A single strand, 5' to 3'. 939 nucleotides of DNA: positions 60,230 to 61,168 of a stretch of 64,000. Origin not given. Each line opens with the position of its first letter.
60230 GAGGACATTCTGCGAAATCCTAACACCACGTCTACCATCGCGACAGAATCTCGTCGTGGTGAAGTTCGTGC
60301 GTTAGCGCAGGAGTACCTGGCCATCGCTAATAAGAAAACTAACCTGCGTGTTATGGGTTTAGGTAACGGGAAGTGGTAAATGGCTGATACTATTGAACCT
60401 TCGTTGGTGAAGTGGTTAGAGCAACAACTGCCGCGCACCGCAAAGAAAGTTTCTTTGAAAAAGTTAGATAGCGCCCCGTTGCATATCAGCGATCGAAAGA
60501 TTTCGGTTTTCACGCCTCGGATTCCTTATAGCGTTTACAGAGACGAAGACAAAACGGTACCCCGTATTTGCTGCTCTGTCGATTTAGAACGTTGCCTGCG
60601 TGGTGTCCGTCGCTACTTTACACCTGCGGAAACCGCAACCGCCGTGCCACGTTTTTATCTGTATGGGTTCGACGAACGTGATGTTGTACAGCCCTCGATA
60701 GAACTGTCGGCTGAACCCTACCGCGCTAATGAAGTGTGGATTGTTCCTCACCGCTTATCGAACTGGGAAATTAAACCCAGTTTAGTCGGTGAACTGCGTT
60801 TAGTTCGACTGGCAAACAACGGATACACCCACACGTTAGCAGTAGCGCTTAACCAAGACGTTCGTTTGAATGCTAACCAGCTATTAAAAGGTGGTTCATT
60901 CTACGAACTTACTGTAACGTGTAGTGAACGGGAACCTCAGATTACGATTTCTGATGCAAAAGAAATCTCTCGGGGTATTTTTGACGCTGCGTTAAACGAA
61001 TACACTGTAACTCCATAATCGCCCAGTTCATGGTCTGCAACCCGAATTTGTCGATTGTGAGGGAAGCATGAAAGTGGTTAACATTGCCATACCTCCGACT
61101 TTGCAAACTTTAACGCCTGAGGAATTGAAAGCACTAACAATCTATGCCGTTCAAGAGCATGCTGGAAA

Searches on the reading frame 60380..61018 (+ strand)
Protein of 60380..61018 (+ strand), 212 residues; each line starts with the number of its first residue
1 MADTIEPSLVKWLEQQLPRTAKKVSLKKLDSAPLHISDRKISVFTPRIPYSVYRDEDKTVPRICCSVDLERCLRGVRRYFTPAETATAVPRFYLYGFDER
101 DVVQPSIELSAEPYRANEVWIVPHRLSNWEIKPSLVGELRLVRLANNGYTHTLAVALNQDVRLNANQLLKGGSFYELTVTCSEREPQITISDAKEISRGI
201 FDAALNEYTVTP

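Call 48: search_protein_families(library=phrogs, proteins=[window:60380-61018:+], max_evalue=0.00001)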
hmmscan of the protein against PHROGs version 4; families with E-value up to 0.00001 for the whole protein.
window:60380-61018:+ (212 aa): 1 family
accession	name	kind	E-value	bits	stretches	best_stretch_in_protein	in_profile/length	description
phrog_5043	-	unknown function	2.9e-72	243.7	1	3-212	2-207/207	-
